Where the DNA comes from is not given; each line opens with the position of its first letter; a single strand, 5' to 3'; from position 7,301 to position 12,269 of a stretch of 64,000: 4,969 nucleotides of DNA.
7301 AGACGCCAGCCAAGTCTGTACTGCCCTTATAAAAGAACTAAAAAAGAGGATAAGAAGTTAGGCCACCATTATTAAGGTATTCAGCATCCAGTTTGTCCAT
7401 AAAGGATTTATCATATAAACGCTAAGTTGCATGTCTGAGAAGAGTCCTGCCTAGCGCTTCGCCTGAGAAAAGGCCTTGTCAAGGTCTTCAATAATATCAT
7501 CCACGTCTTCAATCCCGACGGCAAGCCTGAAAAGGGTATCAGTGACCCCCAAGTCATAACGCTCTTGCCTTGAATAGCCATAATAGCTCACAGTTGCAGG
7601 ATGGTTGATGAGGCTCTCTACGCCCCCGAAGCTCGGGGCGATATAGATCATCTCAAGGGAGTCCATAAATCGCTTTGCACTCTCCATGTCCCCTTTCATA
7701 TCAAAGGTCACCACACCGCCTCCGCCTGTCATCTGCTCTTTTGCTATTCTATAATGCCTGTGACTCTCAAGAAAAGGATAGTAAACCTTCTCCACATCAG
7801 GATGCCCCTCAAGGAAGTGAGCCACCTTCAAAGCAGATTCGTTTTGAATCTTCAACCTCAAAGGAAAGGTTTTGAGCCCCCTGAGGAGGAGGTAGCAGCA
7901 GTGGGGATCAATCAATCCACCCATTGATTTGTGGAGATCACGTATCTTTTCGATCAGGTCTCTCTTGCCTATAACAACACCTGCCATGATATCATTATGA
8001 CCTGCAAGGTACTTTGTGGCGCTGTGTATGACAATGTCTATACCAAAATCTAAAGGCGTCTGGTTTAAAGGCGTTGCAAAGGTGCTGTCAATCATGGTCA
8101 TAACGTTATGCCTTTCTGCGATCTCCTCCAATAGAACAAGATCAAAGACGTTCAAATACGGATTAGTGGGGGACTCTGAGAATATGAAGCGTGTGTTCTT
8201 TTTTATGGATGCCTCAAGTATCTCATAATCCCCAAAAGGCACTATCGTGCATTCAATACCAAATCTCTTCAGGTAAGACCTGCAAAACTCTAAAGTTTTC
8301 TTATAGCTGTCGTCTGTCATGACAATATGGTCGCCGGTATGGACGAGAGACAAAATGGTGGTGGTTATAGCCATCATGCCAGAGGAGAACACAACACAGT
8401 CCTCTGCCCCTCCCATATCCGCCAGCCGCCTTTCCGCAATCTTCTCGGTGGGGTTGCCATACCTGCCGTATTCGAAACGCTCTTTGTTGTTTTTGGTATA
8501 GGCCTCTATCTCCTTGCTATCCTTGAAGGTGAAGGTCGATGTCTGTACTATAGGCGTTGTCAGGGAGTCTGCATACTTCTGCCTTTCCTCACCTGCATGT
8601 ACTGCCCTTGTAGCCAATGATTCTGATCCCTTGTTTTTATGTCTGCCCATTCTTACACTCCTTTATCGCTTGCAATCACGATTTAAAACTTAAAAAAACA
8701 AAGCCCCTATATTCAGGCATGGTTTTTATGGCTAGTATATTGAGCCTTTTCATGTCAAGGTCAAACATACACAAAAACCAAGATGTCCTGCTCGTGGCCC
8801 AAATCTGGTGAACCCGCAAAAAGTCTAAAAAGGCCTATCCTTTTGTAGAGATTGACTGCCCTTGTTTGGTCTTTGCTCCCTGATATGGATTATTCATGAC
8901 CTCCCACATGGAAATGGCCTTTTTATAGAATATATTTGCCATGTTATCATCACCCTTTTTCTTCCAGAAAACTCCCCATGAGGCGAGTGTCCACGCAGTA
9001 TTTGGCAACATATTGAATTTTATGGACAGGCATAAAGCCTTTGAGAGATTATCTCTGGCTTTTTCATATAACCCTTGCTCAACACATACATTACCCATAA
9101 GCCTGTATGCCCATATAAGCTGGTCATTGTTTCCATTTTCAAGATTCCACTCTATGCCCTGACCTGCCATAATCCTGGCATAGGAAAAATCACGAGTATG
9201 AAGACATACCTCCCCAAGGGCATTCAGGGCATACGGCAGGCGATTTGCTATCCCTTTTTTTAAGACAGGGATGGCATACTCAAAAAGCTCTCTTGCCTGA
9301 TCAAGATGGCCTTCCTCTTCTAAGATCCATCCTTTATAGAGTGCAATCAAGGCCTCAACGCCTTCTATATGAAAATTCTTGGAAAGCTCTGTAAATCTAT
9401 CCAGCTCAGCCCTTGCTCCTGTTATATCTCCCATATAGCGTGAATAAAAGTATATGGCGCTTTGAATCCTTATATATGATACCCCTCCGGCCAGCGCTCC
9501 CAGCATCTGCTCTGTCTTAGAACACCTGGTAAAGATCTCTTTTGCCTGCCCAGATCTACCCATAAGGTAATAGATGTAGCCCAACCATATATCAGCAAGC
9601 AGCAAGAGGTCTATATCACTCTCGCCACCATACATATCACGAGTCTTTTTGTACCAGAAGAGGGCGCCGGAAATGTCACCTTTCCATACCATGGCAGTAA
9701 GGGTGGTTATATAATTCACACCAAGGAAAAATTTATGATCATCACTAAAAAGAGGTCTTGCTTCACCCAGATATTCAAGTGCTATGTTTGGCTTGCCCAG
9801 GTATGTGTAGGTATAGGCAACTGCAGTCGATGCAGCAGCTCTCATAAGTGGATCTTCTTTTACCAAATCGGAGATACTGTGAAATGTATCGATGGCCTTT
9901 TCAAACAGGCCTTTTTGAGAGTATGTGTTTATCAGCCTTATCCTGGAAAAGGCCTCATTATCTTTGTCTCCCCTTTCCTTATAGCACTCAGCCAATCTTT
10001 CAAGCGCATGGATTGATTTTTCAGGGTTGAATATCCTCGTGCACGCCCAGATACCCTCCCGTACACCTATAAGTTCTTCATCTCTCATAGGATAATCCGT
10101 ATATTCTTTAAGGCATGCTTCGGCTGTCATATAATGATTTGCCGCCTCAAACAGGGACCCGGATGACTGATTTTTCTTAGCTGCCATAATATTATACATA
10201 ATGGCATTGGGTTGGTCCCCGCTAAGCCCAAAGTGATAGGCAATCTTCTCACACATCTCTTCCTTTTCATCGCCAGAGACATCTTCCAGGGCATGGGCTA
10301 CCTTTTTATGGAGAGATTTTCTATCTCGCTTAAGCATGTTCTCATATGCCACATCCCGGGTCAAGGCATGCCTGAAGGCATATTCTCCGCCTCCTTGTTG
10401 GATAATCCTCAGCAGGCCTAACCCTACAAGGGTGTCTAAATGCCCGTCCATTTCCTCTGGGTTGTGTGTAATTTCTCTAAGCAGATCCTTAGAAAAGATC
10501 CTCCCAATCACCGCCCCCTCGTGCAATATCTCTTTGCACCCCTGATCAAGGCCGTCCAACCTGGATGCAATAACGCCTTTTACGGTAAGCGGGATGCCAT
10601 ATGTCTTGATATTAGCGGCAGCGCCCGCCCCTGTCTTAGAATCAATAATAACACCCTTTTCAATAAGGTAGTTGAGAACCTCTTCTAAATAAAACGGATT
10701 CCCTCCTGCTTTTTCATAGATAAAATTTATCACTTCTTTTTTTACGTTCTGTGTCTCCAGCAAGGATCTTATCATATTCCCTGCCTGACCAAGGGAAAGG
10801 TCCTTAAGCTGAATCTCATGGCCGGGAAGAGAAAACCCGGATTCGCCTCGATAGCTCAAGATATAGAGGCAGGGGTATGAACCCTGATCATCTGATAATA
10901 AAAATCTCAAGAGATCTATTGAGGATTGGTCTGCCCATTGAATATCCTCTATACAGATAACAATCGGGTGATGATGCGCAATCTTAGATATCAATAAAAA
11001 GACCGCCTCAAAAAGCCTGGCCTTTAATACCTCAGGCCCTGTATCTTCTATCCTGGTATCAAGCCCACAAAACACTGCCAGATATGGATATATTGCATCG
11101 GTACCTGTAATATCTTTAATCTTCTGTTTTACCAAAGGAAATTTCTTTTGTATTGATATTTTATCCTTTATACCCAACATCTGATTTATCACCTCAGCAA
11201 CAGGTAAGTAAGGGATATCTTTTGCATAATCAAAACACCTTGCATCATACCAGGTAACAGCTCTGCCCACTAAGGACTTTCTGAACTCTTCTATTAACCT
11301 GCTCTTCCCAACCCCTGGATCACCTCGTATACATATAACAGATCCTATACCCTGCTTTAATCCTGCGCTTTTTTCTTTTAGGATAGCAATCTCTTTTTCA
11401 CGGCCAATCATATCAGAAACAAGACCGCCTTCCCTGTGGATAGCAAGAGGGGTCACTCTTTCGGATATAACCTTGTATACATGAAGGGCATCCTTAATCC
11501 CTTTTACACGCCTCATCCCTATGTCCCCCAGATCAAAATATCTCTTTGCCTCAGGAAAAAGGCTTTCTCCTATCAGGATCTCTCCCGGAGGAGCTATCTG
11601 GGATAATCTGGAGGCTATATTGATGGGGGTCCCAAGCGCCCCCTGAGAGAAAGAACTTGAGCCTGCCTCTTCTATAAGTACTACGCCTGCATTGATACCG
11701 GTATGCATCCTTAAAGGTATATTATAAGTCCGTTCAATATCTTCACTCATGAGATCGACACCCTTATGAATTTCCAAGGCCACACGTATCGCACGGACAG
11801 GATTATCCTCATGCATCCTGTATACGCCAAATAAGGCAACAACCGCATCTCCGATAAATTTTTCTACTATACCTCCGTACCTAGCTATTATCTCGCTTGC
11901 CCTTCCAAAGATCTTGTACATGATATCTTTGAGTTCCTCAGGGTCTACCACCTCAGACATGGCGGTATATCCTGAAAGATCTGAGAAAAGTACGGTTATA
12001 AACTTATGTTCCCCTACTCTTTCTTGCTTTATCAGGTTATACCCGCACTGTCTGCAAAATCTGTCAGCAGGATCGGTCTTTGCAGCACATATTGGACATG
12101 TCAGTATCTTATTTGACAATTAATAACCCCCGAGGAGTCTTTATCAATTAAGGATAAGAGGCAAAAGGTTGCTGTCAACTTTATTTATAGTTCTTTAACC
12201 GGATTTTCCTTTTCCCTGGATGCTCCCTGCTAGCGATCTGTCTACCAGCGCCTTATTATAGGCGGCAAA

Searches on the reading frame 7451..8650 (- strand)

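Call 7: search_protein_families(library=pfam, proteins=[window:7451-8650:-])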
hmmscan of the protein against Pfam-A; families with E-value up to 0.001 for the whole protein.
window:7451-8650:- (399 aa): 3 families
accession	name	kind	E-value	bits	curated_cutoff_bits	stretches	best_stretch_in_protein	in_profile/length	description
PF01053.26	Cys_Met_Meta_PP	-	5.6e-138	460.1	27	1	14-394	2-380/381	Cys/Met metabolism PLP-dependent enzyme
PF00155.27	Aminotran_1_2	-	1.8e-09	37.7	19.7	1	58-199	32-196/361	Aminotransferase class I and II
PF00266.25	Aminotran_5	-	2e-07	30.8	21.5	1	74-241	50-226/371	Aminotransferase class-V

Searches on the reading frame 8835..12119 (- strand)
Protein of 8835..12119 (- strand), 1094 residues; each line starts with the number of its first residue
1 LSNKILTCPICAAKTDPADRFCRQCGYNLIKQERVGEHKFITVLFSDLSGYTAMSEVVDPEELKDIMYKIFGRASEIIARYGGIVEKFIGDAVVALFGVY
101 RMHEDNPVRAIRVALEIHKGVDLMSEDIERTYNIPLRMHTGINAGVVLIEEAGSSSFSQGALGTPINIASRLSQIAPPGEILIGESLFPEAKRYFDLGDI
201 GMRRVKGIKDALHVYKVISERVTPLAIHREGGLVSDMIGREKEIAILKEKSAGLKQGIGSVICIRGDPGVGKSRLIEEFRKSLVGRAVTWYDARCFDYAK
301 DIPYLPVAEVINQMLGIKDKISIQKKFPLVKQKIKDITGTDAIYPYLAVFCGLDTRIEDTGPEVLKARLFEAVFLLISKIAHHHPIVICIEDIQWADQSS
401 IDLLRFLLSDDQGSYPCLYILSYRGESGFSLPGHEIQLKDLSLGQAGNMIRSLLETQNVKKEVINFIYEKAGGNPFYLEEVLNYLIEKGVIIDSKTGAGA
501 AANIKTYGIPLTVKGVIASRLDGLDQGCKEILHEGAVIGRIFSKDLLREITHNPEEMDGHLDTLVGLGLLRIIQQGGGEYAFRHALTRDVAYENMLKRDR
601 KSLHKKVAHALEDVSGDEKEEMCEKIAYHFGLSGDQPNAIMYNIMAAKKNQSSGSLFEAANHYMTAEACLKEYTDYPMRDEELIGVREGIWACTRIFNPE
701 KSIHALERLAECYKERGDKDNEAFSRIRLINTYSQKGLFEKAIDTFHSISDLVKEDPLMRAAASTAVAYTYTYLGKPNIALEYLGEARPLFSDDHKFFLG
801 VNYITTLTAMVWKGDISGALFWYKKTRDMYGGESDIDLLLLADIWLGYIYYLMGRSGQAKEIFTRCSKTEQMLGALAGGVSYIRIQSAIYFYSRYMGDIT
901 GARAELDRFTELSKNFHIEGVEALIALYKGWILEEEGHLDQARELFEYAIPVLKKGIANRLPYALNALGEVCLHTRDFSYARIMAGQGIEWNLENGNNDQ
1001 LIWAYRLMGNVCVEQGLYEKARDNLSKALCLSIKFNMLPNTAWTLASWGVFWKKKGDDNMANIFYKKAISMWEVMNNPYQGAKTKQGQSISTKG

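Call 7: search_protein_families(library=pfam, proteins=[window:8835-12119:-])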
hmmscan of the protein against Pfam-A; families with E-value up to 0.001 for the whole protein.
window:8835-12119:- (1094 aa): 13 families
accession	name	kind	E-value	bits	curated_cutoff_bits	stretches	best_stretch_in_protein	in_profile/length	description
PF13191.12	AAA_16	-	2.5e-22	80.6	32.6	1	238-417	3-164/167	AAA ATPase domain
PF00211.25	Guanylate_cyc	-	1.2e-15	58.1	21.9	1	37-215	5-179/183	Adenylate and Guanylate cyclase catalytic domain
PF13424.12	TPR_12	-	2.5e-14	53.7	30.1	1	964-1029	5-72/77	Tetratricopeptide repeat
PF07719.23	TPR_2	-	8.5e-10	38.4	27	0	1004-1029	3-28/34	Tetratricopeptide repeat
PF00515.34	TPR_1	-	1.7e-09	37.5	27.8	0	1003-1030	2-29/34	Tetratricopeptide repeat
PF17874.7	TPR_MalT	-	9.6e-09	35.4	45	1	895-1037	52-196/336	MalT-like TPR region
PF13428.12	TPR_14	-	1e-06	29.2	23.5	0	1003-1029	2-28/44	Tetratricopeptide repeat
PF13181.12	TPR_8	-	1.9e-05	24.9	25.7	0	845-866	6-27/34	Tetratricopeptide repeat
PF13174.12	TPR_6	-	8.3e-05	23.4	26.3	0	845-866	5-26/33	Tetratricopeptide repeat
PF01637.24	ATPase_2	-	0.00026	21.3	33.2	0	240-347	4-79/225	ATPase domain predominantly from Archaea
PF14559.12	TPR_19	-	0.00033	21.4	25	0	705-762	10-64/68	Tetratricopeptide repeat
PF13248.11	Zn_ribbon_3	-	0.00048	19.9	27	1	7-29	4-26/26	zinc-ribbon domain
PF14938.12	SNAP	-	0.00076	19.5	25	0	693-763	84-154/282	Soluble NSF attachment protein, SNAP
